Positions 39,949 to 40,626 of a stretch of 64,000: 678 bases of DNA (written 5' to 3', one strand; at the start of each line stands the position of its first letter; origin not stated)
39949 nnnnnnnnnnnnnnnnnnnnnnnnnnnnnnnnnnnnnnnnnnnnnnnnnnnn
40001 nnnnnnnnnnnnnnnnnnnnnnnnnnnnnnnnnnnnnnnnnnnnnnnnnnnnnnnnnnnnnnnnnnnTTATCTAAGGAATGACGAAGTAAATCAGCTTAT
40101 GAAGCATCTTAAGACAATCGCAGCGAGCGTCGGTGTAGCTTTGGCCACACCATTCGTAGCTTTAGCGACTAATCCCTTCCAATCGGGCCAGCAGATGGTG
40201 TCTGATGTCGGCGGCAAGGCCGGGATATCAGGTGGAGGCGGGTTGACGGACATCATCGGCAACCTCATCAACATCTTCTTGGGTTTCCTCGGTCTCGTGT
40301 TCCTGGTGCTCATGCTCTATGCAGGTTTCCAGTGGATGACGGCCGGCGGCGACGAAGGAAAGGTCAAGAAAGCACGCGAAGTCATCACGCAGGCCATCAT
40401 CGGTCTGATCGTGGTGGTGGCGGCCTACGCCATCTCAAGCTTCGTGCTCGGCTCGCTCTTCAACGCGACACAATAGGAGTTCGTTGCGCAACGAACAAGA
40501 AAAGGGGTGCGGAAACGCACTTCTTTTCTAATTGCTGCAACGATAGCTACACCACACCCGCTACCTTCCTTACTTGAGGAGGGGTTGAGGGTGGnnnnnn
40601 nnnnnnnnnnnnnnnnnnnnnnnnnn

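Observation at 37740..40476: Six tandem paralogous secreted T4SS-pilin-like (TrbC/VirB2-like) genes with no secretion apparatus in the window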

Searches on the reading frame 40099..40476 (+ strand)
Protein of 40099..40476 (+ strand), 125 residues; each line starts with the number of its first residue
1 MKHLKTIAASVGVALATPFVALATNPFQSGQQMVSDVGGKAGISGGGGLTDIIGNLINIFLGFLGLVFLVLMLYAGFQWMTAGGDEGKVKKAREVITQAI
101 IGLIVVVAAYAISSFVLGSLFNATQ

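Call 3: search_protein_families(library=pfam, proteins=[window:40099-40476:+], max_evalue=1)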
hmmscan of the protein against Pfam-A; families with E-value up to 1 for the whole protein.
window:40099-40476:+ (125 aa): 6 families
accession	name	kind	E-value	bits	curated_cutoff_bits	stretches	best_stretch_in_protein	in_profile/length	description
PF18895.5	T4SS_pilin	-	2.9e-10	40.5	26.6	1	47-116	3-71/71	Type IV secretion system pilin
PF02322.20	Cyt_bd_oxida_II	-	0.0042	16.9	35.6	1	11-114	119-209/302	Cytochrome bd terminal oxidase subunit II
PF04290.18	DctQ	-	0.015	15.6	28.3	1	55-123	63-129/132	Tripartite ATP-independent periplasmic transporters, DctQ component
PF13197.11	DUF4013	-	0.051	13.8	26.9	1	31-119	67-161/168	Protein of unknown function (DUF4013)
PF13273.12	DUF4064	-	0.14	12.8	32.1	1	51-116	9-76/102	Protein of unknown function (DUF4064)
PF19747.4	DUF6234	-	0.71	10.7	27.5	1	66-111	21-68/129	Family of unknown function (DUF6234)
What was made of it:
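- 40099..40476 (+): Pilin-like paralog 6 (125 aa). It ends in S-L-F-N-A-T-Q. This C-terminal sequon is conserved in the ortholog family. PF18895, 40.5 bits (call 3).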

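Call 4: search_protein_families(library=ncbifam, proteins=[window:40099-40476:+], max_evalue=1)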
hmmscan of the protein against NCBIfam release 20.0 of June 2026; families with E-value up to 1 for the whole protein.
window:40099-40476:+ (125 aa): 1 family
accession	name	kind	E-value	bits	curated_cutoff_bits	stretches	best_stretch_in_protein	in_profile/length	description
NF045849.1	ICE_MMCAP2_0565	equivalog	2e-10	40.2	40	1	50-119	10-79/80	Mbov_0395 family pilin-like conjugal transfer protein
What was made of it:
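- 40099..40476 (+): NF045849, 40.2 bits (call 4).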

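Call 11: find_encoding_contigs(protein=window:40099-40476:+, flank=10000, max_places=6)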
Protein window:40099-40476:+ (125 aa): 7 contigs read that carry it; 2 places shown.
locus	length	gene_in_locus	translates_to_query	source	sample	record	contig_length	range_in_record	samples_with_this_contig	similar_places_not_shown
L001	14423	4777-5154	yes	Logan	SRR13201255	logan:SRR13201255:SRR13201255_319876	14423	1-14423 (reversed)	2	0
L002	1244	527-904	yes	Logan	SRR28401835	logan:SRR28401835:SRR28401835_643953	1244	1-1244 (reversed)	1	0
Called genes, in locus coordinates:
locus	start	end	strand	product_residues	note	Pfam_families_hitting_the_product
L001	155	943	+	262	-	PF00483:NTP_transferase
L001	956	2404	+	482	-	PF01547:SBP_bac_1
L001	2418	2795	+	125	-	PF18895:T4SS_pilin (weak)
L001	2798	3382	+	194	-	PF18895:T4SS_pilin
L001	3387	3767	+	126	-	PF18895:T4SS_pilin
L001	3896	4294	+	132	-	PF18895:T4SS_pilin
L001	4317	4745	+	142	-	PF18895:T4SS_pilin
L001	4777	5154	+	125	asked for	PF18895:T4SS_pilin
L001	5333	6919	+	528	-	-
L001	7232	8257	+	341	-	-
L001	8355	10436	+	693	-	-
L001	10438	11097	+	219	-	-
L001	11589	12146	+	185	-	-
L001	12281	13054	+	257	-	-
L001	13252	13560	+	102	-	-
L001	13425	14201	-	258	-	-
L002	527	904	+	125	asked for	PF18895:T4SS_pilin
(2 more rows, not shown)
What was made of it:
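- Checked: An independent gene call in L001 starts it at MFMDL, which is 39639 (call 11).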

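Call 15: find_related_loci(query=A2, collection=genome_contigs, flank=10000)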
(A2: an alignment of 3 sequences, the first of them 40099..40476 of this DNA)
Query A2 (125 aa) in genome_contigs; peptide patterns used: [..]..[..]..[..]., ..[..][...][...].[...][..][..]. (x = any residue, [..] = any of these).
600 stretches matched a pattern (row limit reached: there are more); 546 encode a relative of the query (tblastn E <= 1e-3); the best 80 are kept; 80 distinct loci.
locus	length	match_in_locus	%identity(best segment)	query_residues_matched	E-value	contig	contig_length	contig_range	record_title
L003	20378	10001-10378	87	1-125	9e-66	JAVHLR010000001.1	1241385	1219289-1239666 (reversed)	MAG: Patescibacteria group bacterium isolate Ess09-17 NODE_1_length_1241385_cov_18.045301, whole genome shotgun sequence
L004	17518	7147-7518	70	1-124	1e-52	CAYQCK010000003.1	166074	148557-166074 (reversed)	MAG TPA_asm: uncultured Gammaproteobacteria bacterium isolate binchicken_co20_219 genome assembly, contig: NODE_208_leng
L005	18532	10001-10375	69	1-124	1e-42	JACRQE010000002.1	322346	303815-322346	MAG: Candidatus Uhrbacteria bacterium isolate NC_groundwater_2005_Pr3_S-0.65um_55_6 SR2-18-Sp65_coassembly_scaffold_8702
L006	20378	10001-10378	64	1-125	4e-39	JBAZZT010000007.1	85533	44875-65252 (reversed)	MAG: Patescibacteria group bacterium isolate SO_2017_GW3_23 scaffold_274_c1_OW296A_2017, whole genome shotgun sequence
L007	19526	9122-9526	56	1-124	2e-38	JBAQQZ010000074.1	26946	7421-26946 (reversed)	MAG: Patescibacteria group bacterium isolate MFD12007_ilm_asm_bin9 k127_115508, whole genome shotgun sequence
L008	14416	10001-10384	54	1-125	2e-36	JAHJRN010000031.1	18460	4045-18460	MAG: Patescibacteria group bacterium isolate OS_PC_MetaG.mb.153 OS_PC_MetaG.mb.153_k141_752053, whole genome shotgun seq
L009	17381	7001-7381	50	1-124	5e-33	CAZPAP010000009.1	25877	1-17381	MAG TPA_asm: uncultured Gammaproteobacteria bacterium isolate SRP302447_co2_106 genome assembly, contig: NODE_5198_lengt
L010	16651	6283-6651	49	8-125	1e-31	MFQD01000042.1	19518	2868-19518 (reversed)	MAG: Candidatus Magasanikbacteria bacterium RIFCSPHIGHO2_02_FULL_50_9b rifcsphigho2_02_scaffold_8634, whole genome shotg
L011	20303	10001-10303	56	27-125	7e-31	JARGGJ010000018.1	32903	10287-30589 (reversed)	MAG: Patescibacteria group bacterium isolate C14-29 NODE_18_length_32903_cov_8.302870, whole genome shotgun sequence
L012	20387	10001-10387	51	1-125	1e-30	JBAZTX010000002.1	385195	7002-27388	MAG: Patescibacteria group bacterium isolate SO_2017_GW1_213 NODE_182_length_385195_cov_14.650727_OW334_2017, whole geno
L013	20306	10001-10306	50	22-124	2e-30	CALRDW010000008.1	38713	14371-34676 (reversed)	MAG: Candidatus Magasanikbacteria bacterium isolate Mag-100m-18 genome assembly, contig: Mag-100m-c120, whole genome sho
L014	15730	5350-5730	54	3-125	1e-29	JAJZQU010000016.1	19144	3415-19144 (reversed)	MAG: bacterium isolate SKS1.bin59 NODE_5117_length_19144_cov_2.464689, whole genome shotgun sequence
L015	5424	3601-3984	49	1-124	2e-29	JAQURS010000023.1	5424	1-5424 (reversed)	MAG: Patescibacteria group bacterium isolate STD1_79 NODE_56754_length_5424_cov_19.240891_Sandtown_D1, whole genome shot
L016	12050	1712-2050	48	11-124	6e-29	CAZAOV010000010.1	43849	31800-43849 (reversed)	MAG TPA_asm: uncultured Gammaproteobacteria bacterium isolate SRP141376_co3_225 genome assembly, contig: NODE_2108_lengt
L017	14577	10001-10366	46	1-124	2e-27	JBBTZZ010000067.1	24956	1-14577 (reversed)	MAG: Patescibacteria group bacterium isolate H52-bin134_1 H52_bin134_1_000000000067, whole genome shotgun sequence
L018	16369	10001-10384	45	1-122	2e-27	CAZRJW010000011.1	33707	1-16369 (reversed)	MAG TPA_asm: uncultured Gammaproteobacteria bacterium isolate SRP285395_co1_374 genome assembly, contig: NODE_1844_lengt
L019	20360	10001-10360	46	1-124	1e-27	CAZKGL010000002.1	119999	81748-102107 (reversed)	MAG TPA_asm: uncultured Gammaproteobacteria bacterium isolate binchicken_co134_9 genome assembly, contig: NODE_377_lengt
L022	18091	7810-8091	53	25-120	7e-27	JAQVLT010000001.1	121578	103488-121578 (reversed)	MAG: Patescibacteria group bacterium isolate STF1_116 NODE_196_length_121578_cov_4.499518_Sandtown_F1, whole genome shot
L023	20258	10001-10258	55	31-116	1e-26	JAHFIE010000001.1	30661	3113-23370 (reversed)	MAG: Candidatus Magasanikiibacteriota bacterium isolate nzgw355 NODE_820_length_30662_cov_3.353688, whole genome shotgun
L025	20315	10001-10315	50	23-124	5e-26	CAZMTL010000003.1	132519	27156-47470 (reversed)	MAG TPA_asm: uncultured Gammaproteobacteria bacterium isolate SRP329715_co2_384 genome assembly, contig: NODE_247_length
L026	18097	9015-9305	50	24-121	7e-26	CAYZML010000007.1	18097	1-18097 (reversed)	MAG TPA_asm: uncultured Gammaproteobacteria bacterium isolate SRP173033_co1_133 genome assembly, contig: NODE_5728_lengt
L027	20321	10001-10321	49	15-121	6e-26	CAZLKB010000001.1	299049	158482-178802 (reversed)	MAG TPA_asm: uncultured Gammaproteobacteria bacterium isolate binchicken_co115_145 genome assembly, contig: NODE_32_leng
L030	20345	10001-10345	43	12-121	4e-25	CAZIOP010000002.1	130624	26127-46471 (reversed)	MAG TPA_asm: uncultured Gammaproteobacteria bacterium isolate binchicken_co105_50 genome assembly, contig: NODE_128_leng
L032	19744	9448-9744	51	23-120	5e-25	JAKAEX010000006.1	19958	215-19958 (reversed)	MAG: bacterium isolate WY1.bin50 NODE_4030_length_19958_cov_1.377691, whole genome shotgun sequence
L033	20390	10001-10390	43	1-125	4e-25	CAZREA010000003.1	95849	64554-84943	MAG TPA_asm: uncultured Gammaproteobacteria bacterium isolate SRP342105_co2_22 genome assembly, contig: NODE_183_length_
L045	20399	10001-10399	44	1-120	2e-24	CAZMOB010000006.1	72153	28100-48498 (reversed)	MAG TPA_asm: uncultured Gammaproteobacteria bacterium isolate SRP296810_co1_58 genome assembly, contig: NODE_294_length_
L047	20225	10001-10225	55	51-125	4e-24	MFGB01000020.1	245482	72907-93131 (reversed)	MAG: Candidatus Falkowbacteria bacterium RIFOXYA2_FULL_47_19 rifoxya2_full_scaffold_50, whole genome shotgun sequence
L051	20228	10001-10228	55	45-120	4e-24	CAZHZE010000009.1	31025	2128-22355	MAG TPA_asm: uncultured Gammaproteobacteria bacterium isolate SRP263991_co7_529 genome assembly, contig: NODE_1919_lengt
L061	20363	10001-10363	39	1-120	9e-24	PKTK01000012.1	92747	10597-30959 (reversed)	MAG: Candidatus Parcubacteria bacterium isolate BM705 sc_115, whole genome shotgun sequence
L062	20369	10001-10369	44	2-116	1e-23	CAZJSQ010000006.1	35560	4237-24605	MAG TPA_asm: uncultured Gammaproteobacteria bacterium isolate SRP178699_co1_232 genome assembly, contig: NODE_1178_lengt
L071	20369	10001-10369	34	4-125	2e-23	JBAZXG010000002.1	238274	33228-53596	MAG: Patescibacteria group bacterium isolate SO_2017_GW1_50 NODE_409_length_238274_cov_1.725329_OW334_2017, whole genome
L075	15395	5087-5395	47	21-124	3e-23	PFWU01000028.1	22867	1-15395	MAG: Candidatus Uhrbacteria bacterium CG_4_9_14_3_um_filter_50_9 CG_4_9_14_3_um_filter_150_scaffold_3581_c, whole genome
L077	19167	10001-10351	46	6-120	1e-24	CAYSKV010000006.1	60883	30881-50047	MAG TPA_asm: uncultured Gammaproteobacteria bacterium isolate binchicken_co154_6 genome assembly, contig: NODE_490_lengt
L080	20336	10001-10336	38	14-123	5e-23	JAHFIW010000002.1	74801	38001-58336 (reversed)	MAG: bacterium isolate nzgw371 NODE_386_length_74802_cov_3.902746, whole genome shotgun sequence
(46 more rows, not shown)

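Call 25: search_protein_families(library=pfam, proteins=[L071:12624-13376:-, L022:2864-4447:-, L027:12791-13354:+, L032:1730-4612:-, L032:11573-12868:+, L030:13484-15478:+, L062:10915-11535:-, L014:8554-10437:+, L080:14251-16239:+, L025:5787-7004:+], max_evalue=0.001)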
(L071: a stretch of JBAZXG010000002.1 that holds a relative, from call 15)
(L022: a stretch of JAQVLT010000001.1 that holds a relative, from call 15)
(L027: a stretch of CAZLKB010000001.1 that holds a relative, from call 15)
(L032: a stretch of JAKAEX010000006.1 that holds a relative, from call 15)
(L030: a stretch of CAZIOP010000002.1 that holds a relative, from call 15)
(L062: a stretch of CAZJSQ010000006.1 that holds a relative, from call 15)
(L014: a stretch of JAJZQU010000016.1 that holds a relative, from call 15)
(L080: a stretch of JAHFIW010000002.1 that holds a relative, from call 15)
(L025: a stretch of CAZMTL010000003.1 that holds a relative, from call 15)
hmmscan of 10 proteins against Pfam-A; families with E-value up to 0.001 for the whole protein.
L071:12624-13376:- (250 aa): 2 families
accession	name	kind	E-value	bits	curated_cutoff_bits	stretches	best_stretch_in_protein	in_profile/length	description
PF00535.33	Glycos_transf_2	-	6.2e-22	78.7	23.3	1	11-174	3-165/168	Glycosyl transferase family 2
PF10111.15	Glyco_tranf_2_2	-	0.00077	19.5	27.3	0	9-103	3-97/276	Glycosyltransferase like family 2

L022:2864-4447:- (527 aa): 0 families

L027:12791-13354:+ (187 aa): 0 families

L032:1730-4612:- (960 aa): 3 families
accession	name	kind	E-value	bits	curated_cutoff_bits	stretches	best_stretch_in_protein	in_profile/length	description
PF00912.28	Transgly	-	4.9e-63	212.2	27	1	93-266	4-177/178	Transglycosylase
PF00905.27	Transpeptidase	-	2.8e-26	92.8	22.1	1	357-636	3-298/299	Penicillin binding protein transpeptidase domain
PF17957.7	Big_7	-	1.2e-08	35.9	24.1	1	764-831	1-69/70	Bacterial Ig domain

L032:11573-12868:+ (431 aa): 5 families
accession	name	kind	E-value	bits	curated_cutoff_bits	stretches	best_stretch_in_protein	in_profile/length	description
PF08529.16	NusA_N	-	4.8e-35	120.8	23.8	1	3-157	1-119/119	NusA N-terminal domain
PF13184.12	KH_5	-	4.1e-27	94.6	27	1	262-329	1-68/69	NusA-like KH domain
PF00575.29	S1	-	1.3e-07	32.3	22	1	164-224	1-68/74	S1 RNA binding domain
PF23095.1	KH_NusA_C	-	1.8e-05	25.1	34.2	1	338-373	2-37/59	Transcription termination/antitermination protein NusA, KH domain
PF00013.35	KH_1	-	0.00016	21.8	21.5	0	338-383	3-45/66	KH domain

L030:13484-15478:+ (664 aa): 1 family
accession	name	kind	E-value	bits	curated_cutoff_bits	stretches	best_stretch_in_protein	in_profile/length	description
PF03030.21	H_PPase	-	4.9e-270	898.1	29.7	1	13-659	1-645/645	Inorganic H+ pyrophosphatase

L062:10915-11535:- (206 aa): 0 families

L014:8554-10437:+ (627 aa): 0 families

L080:14251-16239:+ (662 aa): 1 family
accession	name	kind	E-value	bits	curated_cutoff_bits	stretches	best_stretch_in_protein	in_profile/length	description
PF09852.15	DUF2079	-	3.6e-50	171.8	28.2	1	53-444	7-400/459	Predicted membrane protein (DUF2079)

L025:5787-7004:+ (405 aa): 8 families
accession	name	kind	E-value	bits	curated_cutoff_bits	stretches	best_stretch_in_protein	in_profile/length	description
PF07992.20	Pyr_redox_2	-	7e-45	154.1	26.1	1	14-315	1-291/291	Pyridine nucleotide-disulphide oxidoreductase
PF00070.33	Pyr_redox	-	2.8e-12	47.4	22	1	161-239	2-81/82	Pyridine nucleotide-disulphide oxidoreductase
PF18267.7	Rubredoxin_C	-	8.8e-06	26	25.9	1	347-399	15-69/70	Rubredoxin NAD+ reductase C-terminal domain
PF13450.12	NAD_binding_8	-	2.1e-05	25.1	21.9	1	18-49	1-30/68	NAD(P)-binding Rossmann-like domain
PF01266.30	DAO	-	5.6e-05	23.3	27.9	1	16-47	2-31/353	FAD dependent oxidoreductase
PF04820.20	Trp_halogenase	-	0.00062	19.2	21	0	17-48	3-36/458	Tryptophan halogenase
PF13454.12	NAD_binding_9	-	0.00084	19.8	21.8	0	17-49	1-34/155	FAD-NAD(P)-binding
PF03486.20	HI0933_like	-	0.00086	19.3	50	0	15-46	2-31/244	HI0933-like protein Rossmann domain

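Call 26: search_protein_families(library=pfam, proteins=[L075:13583-14806:-, L026:96-1235:+, L077:13662-14153:+, L033:11779-12819:+, L019:14290-15351:-, L009:14506-16233:-, L026:4577-5962:-, L030:15488-16780:+, L051:1511-2857:+, L080:5903-6658:-], max_evalue=0.001)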
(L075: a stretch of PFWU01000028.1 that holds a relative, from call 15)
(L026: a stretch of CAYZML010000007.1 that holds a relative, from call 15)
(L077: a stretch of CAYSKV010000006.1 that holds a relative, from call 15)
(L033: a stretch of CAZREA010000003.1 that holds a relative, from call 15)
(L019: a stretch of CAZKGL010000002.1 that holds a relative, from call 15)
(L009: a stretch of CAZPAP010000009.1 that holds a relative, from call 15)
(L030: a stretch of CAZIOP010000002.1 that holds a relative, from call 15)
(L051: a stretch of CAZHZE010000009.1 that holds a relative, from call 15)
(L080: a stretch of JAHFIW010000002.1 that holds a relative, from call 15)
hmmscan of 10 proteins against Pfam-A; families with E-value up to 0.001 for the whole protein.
L075:13583-14806:- (407 aa): 3 families
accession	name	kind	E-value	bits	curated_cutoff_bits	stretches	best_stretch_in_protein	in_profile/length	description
PF00266.25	Aminotran_5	-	3.8e-82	276.7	21.5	1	12-381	1-370/371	Aminotransferase class-V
PF01212.27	Beta_elim_lyase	-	2.9e-06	27.3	27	1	58-218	37-199/288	Beta-eliminating lyase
PF01041.23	DegT_DnrJ_EryC1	-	0.00023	21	19.8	1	62-198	33-151/360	DegT/DnrJ/EryC1/StrS aminotransferase family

L026:96-1235:+ (379 aa): 3 families
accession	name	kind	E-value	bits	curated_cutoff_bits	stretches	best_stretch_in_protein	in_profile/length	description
PF00712.24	DNA_pol3_beta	-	3.6e-27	95.3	24.4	1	7-123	1-119/120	DNA polymerase III beta subunit, N-terminal domain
PF02767.21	DNA_pol3_beta_2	-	5.9e-27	94.7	27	1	138-254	6-116/116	DNA polymerase III beta subunit, central domain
PF02768.20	DNA_pol3_beta_3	-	1.4e-22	80.2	27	1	256-378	1-121/121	DNA polymerase III beta subunit, C-terminal domain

L077:13662-14153:+ (163 aa): 1 family
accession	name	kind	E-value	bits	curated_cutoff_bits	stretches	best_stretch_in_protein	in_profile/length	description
PF01252.23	Peptidase_A8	-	8.4e-23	81.6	25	1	17-146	2-139/142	Signal peptidase (SPase) II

L033:11779-12819:+ (346 aa): 6 families
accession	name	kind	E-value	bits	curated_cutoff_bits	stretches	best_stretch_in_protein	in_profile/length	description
PF00534.26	Glycos_transf_1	-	2.7e-28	99.1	26.4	1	165-312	6-158/172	Glycosyl transferases group 1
PF13692.12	Glyco_trans_1_4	-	4.6e-23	82.5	27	1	176-309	3-139/142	Glycosyl transferases group 1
PF13439.12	Glyco_transf_4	-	6.3e-11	43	28.5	1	18-132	1-118/170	Glycosyltransferase Family 4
PF13524.12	Glyco_trans_1_2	-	1.9e-06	28.3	25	1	193-329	6-130/144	Glycosyl transferase-like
PF13579.12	Glyco_trans_4_4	-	7.2e-06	26.9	29.7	1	19-119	1-103/158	Glycosyl transferase 4-like domain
PF20706.3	GT4-conflict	-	8.8e-05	22.1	26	1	164-276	188-309/385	Family 4 Glycosyltransferase in conflict systems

L019:14290-15351:- (353 aa): 2 families
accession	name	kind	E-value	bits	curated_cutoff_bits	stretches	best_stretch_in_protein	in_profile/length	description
PF10432.14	bact-PGI_C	-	1.3e-30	106.8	24.5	1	202-351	2-151/151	Bacterial phospho-glucose isomerase C-terminal SIS domain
PF01380.27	SIS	-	5.1e-05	23.5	25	1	46-125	5-88/131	SIS domain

L009:14506-16233:- (575 aa): 0 families

L026:4577-5962:- (461 aa): 0 families

L030:15488-16780:+ (430 aa): 3 families
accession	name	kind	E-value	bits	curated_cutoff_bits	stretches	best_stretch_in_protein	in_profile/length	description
PF05698.19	Trigger_C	-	4.3e-31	108.6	22.7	1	263-423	2-162/162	Bacterial trigger factor protein (TF) C-terminus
PF05697.18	Trigger_N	-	1.8e-30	106.6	22.2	1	1-146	1-144/144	Bacterial trigger factor protein (TF)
PF00254.34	FKBP_C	-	1.7e-11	44.7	21.1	1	158-239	3-93/94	FKBP-type peptidyl-prolyl cis-trans isomerase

L051:1511-2857:+ (448 aa): 9 families
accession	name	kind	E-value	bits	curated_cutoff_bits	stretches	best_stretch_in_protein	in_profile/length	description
PF00308.24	Bac_DnaA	-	3.8e-69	232.4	23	1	113-271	1-161/162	Bacterial DnaA ATPAse domain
PF08299.17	Bac_DnaA_C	-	1.2e-28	99.4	31.5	1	357-424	2-69/69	Bacterial dnaA protein helix-turn-helix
PF11638.13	DnaA_N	-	4e-13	49.3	24.6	1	5-65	2-63/65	DnaA N-terminal domain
PF00004.35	AAA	-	6e-09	36.9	21.2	1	150-266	2-128/131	ATPase family associated with various cellular activities (AAA)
PF01695.23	IstB_IS21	-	8.5e-09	35.7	24.1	1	149-249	95-194/238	IstB-like ATP binding protein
PF01637.24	ATPase_2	-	8.4e-06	26.2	33.2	1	145-258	19-126/225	ATPase domain predominantly from Archaea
PF13173.12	AAA_14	-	7.6e-05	23.2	27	1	147-240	3-88/129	AAA domain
PF13401.12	AAA_22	-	0.00013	22.8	27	0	148-181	7-40/130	AAA domain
PF00910.28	RNA_helicase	-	0.00044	21.1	21.5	0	150-246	2-84/105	RNA helicase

L080:5903-6658:- (251 aa): 0 families
